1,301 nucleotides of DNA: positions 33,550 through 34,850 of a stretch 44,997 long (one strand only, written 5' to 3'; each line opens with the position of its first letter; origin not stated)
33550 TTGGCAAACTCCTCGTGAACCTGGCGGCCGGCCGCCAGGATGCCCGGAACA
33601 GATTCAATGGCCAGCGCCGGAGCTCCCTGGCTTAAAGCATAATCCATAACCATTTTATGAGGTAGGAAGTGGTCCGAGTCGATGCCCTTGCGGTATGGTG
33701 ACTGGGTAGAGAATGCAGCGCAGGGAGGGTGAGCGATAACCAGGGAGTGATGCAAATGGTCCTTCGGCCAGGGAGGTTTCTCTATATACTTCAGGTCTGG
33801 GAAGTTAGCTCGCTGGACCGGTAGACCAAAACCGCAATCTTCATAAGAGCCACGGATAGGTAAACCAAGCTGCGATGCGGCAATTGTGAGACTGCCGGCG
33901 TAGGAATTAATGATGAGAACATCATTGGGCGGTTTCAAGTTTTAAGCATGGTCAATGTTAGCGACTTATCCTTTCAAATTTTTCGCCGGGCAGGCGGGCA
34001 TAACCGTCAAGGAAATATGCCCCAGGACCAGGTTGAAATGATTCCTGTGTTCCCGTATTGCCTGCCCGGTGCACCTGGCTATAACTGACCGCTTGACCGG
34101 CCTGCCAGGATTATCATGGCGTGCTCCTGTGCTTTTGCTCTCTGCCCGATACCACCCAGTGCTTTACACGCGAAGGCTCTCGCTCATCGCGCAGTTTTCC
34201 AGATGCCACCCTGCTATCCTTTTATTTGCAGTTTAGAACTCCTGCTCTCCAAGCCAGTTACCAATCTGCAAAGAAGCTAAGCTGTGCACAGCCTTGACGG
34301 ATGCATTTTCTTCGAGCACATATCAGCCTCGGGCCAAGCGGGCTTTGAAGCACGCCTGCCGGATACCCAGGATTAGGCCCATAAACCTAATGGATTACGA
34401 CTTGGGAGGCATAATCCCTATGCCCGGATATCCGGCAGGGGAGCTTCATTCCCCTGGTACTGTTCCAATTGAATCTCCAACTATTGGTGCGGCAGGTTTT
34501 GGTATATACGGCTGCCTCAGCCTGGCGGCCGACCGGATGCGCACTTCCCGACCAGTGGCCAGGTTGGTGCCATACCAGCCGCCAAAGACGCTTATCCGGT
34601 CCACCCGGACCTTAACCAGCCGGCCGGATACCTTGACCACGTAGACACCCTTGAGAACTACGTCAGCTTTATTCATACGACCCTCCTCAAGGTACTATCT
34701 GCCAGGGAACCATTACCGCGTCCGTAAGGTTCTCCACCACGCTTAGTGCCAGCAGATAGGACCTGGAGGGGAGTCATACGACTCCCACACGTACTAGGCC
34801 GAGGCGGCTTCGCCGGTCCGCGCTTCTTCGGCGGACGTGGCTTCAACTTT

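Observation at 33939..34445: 507-nt ORF-free, GC-normal region with many nested long-range helices: candidate large structured RNA or leader upstream of the C5-MTase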

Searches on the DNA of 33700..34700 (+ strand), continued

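Call 94: search_with_rna_model(model_id=R1, sources=[L086, L088, L092, L093, L094, L095, L097, L098, L101, L104, L106, L107, L108, L110, L111, L113, L115, L116, L118, L120, L123, L124, L129, L130, L132, L135, L136, L140, L141, L144, L148, L153, L157, L159, L161, L163, L005, L007, L009, L011], max_evalue=1)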
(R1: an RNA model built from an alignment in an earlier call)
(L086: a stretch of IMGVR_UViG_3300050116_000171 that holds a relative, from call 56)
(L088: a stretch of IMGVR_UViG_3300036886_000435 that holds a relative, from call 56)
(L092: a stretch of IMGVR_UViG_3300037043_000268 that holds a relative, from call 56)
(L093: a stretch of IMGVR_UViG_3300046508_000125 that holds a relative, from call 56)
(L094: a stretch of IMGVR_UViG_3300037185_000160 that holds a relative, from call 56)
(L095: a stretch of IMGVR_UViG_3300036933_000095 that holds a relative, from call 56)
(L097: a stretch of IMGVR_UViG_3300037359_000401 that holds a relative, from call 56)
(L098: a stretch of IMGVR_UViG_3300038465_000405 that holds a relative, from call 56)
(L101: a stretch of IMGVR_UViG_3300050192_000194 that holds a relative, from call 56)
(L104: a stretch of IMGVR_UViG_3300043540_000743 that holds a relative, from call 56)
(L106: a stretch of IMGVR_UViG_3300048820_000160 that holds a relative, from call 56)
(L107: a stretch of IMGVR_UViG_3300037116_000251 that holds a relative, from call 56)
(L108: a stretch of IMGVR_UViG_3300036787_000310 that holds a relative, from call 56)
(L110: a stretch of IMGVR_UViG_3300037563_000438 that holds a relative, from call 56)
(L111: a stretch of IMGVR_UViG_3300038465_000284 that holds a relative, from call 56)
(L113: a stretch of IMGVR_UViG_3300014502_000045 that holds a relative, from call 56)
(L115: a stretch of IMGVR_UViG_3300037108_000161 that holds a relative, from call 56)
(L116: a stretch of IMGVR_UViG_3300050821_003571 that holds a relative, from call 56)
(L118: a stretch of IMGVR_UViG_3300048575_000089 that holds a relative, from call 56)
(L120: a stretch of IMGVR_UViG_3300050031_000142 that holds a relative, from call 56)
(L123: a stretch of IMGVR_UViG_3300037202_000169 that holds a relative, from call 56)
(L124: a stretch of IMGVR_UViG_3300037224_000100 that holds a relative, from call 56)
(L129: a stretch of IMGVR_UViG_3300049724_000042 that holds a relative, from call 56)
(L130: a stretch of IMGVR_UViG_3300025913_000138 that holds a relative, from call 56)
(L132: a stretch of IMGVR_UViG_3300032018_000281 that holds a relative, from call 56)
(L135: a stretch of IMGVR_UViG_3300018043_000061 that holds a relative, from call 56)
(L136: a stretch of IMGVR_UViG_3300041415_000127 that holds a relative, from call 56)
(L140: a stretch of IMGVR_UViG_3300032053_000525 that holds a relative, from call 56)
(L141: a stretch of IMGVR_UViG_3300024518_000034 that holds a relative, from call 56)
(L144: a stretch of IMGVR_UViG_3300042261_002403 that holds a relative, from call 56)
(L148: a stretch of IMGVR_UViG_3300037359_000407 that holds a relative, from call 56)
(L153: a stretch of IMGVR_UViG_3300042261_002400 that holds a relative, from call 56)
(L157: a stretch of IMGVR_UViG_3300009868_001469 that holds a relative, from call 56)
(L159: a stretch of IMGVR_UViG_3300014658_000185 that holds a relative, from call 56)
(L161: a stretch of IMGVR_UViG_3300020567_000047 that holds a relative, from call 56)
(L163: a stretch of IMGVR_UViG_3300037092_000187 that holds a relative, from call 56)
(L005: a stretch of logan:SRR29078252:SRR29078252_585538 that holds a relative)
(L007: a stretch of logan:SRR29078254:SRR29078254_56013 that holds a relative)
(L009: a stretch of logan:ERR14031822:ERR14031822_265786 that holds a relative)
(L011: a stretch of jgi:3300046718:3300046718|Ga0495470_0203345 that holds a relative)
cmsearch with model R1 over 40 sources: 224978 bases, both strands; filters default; matches with E-value up to 1: 2.
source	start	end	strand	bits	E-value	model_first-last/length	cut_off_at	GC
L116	4891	5138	+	251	2e-91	1-239/239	no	0.54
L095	55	97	+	8.9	0.11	1-239/239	no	0.67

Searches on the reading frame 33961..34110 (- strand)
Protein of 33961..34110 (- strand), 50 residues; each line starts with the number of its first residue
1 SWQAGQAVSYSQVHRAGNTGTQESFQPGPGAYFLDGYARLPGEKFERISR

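Call 84: search_protein_families(library=pfam, max_evalue=0.1, proteins=[window:33961-34110:-])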
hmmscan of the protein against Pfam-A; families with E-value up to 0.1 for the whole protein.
seq(50 aa): 1 family
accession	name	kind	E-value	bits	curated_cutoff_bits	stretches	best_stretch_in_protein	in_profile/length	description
PF14382.12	ECR1_N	-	0.011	15.9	27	1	20-37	9-26/38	Exosome complex exonuclease RRP4 N-terminal region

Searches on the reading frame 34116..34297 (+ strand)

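Call 84: search_protein_families(library=pfam, max_evalue=0.1, proteins=[window:34116-34280:+, window:34121-34297:+])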
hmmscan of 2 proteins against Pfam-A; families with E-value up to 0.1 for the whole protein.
window:34116-34280:+ (54 aa): 0 families

window:34121-34297:+ (58 aa): 1 family
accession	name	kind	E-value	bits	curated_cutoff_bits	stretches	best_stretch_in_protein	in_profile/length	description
PF09039.17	HTH_Tnp_Mu_2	-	0.033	14.7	20.5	0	30-53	39-62/109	Mu DNA binding, I gamma subdomain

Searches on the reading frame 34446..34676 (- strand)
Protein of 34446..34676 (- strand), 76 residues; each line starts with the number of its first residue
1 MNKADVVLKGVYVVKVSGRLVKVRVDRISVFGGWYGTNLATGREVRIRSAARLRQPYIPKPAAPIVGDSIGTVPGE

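Call 13: find_encoding_contigs(protein=window:34446-34676:-, flank=5000, max_places=10)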
Protein window:34446-34676:- (76 aa): 3 contigs read that carry it; 1 place shown.
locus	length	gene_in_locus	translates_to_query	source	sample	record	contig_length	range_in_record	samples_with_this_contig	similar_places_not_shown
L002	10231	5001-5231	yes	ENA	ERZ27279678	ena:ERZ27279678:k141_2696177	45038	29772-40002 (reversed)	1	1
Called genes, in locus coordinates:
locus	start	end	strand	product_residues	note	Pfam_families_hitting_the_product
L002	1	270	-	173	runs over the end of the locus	-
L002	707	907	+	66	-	PF12728:HTH_17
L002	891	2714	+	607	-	PF09250:Prim-Pol, PF08708:PriCT_1, PF13481:AAA_25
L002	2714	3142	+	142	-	-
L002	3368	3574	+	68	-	-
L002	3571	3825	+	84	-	-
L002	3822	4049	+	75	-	-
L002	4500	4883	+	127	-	-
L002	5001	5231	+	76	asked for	-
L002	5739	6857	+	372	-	PF00145:DNA_methylase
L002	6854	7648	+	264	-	PF13671:AAA_33 (faint)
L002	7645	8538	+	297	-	PF00303:Thymidylat_synt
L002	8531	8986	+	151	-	PF00383:dCMP_cyt_deam_1, PF14437:MafB19-deam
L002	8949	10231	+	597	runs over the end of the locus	PF01612:DNA_pol_A_exo1 (weak), PF00476:DNA_pol_A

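Call 33: find_homologous_proteins(query=window:34446-34676:-, max_evalue=0.01)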
Query window:34446-34676:- (76 aa): 47 proteins with E <= 0.01 among 50 candidates.
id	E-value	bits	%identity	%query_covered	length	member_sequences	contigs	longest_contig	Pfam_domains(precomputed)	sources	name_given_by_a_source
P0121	1.1e-41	158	100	100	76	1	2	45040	-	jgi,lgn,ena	-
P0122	1.5e-23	100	78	79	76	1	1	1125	-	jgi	jgi:hypothetical protein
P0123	1.5e-18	84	63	99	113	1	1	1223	-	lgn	-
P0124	4.3e-17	80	61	97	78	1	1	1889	-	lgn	-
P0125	1.2e-16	78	67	79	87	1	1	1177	-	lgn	-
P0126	1.6e-15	75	64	80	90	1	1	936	-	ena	-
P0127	3.8e-15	73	55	100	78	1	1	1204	-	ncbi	-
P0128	8.1e-15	72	66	74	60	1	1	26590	-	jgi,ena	-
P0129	1.1e-14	72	66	74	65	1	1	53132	-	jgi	jgi:hypothetical protein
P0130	1.7e-14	71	66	74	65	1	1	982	-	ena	-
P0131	1.9e-14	71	68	74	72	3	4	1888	-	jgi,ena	jgi:hypothetical protein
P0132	2.7e-14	71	66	74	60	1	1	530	-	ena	-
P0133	3.8e-14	70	66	74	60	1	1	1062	-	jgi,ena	jgi:hypothetical protein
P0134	4.0e-14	70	66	74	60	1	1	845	-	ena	-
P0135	4.1e-14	70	69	71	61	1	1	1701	-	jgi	jgi:hypothetical protein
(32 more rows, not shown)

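Call 34: find_encoding_contigs(protein=P0122, flank=2000, max_places=3)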
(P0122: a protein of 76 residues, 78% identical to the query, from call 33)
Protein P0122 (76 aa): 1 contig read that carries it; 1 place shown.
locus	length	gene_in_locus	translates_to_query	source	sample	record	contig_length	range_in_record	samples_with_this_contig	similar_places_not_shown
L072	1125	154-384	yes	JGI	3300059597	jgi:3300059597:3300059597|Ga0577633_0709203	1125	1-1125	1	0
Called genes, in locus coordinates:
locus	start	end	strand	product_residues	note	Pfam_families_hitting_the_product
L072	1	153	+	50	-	?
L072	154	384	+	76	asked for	-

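Call 35: find_encoding_contigs(protein=P0124, flank=2000, max_places=3)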
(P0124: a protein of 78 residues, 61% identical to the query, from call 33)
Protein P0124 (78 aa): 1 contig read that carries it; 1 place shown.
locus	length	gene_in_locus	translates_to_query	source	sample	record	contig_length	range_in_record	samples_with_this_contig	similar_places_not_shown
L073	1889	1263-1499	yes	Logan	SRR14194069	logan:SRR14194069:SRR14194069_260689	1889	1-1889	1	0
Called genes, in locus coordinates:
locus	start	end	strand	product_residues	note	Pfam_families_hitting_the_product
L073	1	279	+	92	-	?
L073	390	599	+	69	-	-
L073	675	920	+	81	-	-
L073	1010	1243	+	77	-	-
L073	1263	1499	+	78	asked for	-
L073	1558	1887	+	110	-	?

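Call 36: find_encoding_contigs(protein=P0123, flank=2000, max_places=3)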
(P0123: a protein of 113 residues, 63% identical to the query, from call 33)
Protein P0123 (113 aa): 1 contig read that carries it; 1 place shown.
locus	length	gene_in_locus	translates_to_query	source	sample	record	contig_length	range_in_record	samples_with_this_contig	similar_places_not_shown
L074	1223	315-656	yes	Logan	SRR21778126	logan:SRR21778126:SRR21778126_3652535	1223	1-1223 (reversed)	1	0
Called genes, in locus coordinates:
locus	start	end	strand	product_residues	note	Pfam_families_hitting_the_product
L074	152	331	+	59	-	-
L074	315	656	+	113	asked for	-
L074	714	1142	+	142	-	-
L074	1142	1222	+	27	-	?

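Call 56: find_related_loci(query=A5, collection=viral_contigs, flank=4000)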
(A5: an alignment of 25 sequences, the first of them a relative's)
Query A5 (76 aa) in viral_contigs; peptide patterns used: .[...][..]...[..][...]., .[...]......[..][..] (x = any residue, [..] = any of these).
121 stretches matched a pattern; 93 encode a relative of the query (tblastn E <= 1e-3); the best 80 are kept; 80 distinct loci.
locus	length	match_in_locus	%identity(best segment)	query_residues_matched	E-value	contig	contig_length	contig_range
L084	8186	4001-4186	60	1-62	5e-20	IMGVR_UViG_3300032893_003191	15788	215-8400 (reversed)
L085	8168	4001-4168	66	1-56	6e-20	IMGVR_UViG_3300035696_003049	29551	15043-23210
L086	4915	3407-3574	68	1-56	7e-20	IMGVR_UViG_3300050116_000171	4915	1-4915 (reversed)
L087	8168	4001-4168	66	1-56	6e-20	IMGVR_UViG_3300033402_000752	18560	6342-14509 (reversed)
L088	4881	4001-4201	55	1-69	2e-19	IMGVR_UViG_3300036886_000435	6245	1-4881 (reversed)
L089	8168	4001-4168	66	1-56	2e-19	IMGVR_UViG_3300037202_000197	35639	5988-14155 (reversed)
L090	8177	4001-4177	59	1-59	3e-19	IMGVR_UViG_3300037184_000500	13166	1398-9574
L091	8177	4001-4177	63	1-59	4e-19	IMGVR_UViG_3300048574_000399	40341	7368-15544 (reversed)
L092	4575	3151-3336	60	1-62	6e-19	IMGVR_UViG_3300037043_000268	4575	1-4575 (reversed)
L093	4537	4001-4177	59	1-59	6e-19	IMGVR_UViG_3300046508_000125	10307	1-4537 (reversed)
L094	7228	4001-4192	58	1-64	8e-19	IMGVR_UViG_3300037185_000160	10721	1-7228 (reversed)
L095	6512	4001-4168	66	1-56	8e-19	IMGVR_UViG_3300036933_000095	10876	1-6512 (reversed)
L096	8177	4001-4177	61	1-59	1e-18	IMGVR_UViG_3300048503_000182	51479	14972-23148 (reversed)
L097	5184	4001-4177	61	1-59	1e-18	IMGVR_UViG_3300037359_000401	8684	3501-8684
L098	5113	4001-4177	61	1-59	9e-19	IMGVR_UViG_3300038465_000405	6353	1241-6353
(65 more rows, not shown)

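Call 68: search_protein_families(library=pfam, max_evalue=0.01, proteins=[window:34446-34676:-])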
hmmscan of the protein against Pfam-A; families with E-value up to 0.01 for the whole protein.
window:34446-34676:- (76 aa): 0 families

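Call 69: search_protein_families(library=phrogs, max_evalue=0.001, proteins=[window:34446-34676:-])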
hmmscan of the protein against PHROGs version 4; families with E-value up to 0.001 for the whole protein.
window:34446-34676:- (76 aa): 0 families

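Call 70: find_encoding_contigs(protein=P0125, flank=2000, max_places=5)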
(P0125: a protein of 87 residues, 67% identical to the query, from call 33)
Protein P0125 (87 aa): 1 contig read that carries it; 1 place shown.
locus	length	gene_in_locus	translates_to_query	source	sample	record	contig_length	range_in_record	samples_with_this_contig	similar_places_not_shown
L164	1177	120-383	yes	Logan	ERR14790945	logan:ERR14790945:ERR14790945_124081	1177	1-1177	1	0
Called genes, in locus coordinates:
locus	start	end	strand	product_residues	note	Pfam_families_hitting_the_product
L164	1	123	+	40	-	?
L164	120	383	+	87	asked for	-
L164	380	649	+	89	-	-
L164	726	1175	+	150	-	?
